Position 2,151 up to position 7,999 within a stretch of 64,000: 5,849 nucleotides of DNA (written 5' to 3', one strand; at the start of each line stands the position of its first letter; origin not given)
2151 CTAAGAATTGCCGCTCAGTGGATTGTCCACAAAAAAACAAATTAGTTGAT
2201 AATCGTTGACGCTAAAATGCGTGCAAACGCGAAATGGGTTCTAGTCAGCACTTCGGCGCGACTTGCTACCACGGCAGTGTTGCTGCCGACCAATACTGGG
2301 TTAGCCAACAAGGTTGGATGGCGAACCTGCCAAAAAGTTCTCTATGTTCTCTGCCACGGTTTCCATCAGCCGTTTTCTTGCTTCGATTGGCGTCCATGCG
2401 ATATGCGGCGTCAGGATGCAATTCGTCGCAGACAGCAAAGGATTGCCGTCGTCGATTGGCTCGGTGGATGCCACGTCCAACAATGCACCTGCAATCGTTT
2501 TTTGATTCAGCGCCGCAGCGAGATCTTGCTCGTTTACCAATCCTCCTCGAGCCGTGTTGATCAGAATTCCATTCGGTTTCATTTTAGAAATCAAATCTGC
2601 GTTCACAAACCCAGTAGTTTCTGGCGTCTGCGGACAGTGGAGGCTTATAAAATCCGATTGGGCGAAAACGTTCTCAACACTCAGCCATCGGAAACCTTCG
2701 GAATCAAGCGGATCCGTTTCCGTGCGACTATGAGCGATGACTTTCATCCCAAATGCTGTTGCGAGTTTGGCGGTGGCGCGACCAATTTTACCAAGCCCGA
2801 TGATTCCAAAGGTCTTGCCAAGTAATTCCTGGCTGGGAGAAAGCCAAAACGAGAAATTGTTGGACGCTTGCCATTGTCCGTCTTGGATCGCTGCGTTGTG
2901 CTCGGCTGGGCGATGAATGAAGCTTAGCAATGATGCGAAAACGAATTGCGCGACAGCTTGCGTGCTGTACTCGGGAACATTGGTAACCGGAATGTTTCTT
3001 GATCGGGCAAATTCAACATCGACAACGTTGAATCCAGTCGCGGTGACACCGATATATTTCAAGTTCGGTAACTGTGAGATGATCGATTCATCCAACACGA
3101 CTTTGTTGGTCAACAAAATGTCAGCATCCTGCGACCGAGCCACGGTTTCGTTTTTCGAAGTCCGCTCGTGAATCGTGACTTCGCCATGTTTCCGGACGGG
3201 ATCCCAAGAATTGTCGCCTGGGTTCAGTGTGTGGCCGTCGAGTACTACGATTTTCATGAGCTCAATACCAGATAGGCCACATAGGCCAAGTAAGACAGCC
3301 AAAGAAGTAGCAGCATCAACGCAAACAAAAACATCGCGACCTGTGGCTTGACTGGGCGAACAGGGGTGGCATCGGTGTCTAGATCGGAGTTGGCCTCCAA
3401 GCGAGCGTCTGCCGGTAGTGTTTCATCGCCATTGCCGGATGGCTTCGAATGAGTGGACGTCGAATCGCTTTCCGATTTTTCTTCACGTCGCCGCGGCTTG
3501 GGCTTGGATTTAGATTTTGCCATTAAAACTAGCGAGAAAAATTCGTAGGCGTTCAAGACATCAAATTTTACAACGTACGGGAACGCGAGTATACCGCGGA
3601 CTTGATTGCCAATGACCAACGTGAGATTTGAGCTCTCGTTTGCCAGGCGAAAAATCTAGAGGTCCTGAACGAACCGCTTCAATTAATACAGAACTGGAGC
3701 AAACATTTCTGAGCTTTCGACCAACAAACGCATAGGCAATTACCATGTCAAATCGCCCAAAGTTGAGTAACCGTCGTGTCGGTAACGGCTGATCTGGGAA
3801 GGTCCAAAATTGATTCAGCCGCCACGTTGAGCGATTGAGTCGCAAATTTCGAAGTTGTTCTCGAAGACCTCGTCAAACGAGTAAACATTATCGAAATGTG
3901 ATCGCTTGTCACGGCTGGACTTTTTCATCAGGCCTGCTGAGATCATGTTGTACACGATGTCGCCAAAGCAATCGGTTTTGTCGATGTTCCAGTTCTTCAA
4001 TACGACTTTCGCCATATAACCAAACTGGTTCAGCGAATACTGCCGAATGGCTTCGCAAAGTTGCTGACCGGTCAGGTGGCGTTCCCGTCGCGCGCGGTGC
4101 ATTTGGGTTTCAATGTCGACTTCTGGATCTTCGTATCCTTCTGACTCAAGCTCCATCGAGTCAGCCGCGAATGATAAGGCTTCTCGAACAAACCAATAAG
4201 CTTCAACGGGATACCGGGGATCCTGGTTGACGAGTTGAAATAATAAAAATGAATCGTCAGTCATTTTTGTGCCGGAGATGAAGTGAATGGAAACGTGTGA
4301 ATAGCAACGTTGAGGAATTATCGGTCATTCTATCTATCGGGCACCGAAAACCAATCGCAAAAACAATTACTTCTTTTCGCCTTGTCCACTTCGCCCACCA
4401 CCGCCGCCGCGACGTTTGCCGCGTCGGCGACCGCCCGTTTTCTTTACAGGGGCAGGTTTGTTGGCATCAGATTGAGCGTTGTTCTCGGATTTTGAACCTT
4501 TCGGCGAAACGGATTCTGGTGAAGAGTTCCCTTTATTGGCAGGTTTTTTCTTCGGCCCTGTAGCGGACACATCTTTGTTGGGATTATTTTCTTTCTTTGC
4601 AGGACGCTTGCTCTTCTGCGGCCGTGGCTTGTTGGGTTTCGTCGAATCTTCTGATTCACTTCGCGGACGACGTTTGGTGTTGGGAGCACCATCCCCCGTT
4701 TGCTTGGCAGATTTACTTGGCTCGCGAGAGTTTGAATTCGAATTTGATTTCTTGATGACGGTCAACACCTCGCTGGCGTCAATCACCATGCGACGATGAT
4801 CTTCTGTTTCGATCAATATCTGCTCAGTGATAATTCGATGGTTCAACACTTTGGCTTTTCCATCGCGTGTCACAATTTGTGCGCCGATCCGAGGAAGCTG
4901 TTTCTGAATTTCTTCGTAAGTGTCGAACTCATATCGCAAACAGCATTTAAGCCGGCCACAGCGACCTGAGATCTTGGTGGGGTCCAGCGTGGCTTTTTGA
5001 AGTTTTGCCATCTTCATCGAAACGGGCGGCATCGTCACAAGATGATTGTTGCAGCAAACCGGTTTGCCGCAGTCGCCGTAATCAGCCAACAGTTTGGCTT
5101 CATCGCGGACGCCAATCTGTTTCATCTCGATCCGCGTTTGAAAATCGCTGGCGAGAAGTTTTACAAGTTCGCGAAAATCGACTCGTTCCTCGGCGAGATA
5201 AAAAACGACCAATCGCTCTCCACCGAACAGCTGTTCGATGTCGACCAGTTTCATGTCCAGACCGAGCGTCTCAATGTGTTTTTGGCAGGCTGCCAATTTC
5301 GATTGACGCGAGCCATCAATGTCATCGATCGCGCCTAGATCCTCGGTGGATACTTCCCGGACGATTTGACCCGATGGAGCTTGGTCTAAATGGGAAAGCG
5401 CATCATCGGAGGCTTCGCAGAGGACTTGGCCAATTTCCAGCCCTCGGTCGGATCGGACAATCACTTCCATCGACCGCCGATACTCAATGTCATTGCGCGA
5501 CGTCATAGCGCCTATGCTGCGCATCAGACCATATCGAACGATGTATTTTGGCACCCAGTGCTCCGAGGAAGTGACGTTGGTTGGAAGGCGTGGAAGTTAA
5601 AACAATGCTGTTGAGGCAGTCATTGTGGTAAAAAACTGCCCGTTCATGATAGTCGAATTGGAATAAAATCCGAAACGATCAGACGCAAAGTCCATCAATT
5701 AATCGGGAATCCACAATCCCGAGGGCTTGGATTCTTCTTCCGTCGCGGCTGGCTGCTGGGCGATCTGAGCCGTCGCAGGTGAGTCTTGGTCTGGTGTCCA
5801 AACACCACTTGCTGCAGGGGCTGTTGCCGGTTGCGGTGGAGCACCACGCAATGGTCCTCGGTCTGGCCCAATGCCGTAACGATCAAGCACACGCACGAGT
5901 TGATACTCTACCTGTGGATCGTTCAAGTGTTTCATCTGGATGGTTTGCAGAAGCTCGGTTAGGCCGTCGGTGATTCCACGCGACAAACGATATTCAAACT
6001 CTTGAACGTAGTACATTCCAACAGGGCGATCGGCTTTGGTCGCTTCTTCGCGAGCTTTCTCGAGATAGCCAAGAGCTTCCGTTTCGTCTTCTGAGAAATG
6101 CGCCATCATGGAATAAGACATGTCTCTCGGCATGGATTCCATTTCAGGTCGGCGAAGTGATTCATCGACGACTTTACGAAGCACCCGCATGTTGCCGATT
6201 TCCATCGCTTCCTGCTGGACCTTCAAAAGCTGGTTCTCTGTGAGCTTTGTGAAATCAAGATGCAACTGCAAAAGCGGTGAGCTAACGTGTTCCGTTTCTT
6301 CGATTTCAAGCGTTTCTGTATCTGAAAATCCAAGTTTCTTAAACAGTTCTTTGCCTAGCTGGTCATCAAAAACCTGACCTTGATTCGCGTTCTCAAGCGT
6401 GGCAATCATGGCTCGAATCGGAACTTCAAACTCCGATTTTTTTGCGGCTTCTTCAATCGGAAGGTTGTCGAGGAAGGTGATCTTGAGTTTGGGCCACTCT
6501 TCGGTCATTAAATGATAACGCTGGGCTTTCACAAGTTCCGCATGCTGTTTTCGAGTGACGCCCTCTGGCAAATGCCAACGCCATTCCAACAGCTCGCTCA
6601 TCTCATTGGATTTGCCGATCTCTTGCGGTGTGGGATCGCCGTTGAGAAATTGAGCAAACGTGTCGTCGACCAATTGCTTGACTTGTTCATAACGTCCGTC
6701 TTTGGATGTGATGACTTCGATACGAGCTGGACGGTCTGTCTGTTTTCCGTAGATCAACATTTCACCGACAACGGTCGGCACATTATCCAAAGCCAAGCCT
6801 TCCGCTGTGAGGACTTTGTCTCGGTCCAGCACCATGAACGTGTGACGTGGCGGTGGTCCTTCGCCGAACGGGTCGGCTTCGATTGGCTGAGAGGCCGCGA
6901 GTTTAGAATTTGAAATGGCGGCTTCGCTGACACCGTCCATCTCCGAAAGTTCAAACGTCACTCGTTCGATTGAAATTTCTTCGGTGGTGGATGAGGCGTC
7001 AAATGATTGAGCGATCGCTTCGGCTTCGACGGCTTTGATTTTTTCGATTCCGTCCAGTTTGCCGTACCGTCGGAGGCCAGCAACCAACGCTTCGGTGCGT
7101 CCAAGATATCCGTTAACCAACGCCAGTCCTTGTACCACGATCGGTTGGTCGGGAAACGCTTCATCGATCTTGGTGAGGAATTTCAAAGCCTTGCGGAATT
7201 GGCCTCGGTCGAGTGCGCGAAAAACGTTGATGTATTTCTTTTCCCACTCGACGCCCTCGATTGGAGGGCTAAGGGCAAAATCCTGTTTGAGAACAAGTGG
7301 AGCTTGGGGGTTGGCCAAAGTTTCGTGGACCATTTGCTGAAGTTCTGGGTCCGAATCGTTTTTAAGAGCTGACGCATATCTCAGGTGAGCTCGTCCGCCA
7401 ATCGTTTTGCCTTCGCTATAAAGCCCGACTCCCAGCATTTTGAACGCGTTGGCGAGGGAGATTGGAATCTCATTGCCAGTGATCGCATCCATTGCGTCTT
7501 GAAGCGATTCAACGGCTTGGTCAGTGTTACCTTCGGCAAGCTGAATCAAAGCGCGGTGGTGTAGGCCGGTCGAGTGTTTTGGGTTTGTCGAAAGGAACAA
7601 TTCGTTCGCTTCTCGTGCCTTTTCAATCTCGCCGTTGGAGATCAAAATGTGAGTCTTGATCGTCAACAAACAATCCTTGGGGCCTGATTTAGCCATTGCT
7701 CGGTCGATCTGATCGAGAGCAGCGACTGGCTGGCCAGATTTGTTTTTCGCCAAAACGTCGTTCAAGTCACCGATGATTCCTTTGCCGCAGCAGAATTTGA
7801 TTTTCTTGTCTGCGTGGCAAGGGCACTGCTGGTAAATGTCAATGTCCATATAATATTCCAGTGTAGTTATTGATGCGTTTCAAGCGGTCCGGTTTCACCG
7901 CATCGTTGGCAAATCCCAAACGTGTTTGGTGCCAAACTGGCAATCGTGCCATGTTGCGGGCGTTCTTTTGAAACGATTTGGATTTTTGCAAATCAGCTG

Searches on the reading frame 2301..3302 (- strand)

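Call 83: search_protein_families(library=pfam, proteins=[window:2301-3302:-], max_evalue=0.00001)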
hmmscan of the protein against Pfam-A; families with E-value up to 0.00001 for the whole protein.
window:2301-3302:- (333 aa): 3 families
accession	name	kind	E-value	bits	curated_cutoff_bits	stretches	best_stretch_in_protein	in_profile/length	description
PF02826.25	2-Hacid_dh_C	-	1.3e-58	197.8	25.1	1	123-302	2-178/178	D-isomer specific 2-hydroxyacid dehydrogenase, NAD binding domain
PF00389.36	2-Hacid_dh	-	2.2e-26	92.6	24.6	1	30-331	9-132/134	D-isomer specific 2-hydroxyacid dehydrogenase, catalytic domain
PF03446.21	NAD_binding_2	-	5.2e-06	27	21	1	165-270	2-112/161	NAD binding domain of 6-phosphogluconate dehydrogenase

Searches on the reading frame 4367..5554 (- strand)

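Call 83: search_protein_families(library=pfam, proteins=[window:4367-5554:-], max_evalue=0.00001)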
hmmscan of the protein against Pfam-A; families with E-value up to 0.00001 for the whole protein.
window:4367-5554:- (395 aa): 1 family
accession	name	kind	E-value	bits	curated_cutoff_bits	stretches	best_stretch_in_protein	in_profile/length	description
PF04468.17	PSP1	-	7.9e-25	87.5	27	1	63-147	2-86/86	PSP1 C-terminal conserved region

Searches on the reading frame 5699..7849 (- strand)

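Call 83: search_protein_families(library=pfam, proteins=[window:5699-7849:-], max_evalue=0.00001)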
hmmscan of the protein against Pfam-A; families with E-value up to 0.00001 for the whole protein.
window:5699-7849:- (716 aa): 1 family
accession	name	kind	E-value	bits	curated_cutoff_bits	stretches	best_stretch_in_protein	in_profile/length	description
PF14559.12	TPR_19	-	8.8e-07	29.6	25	0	212-243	1-32/68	Tetratricopeptide repeat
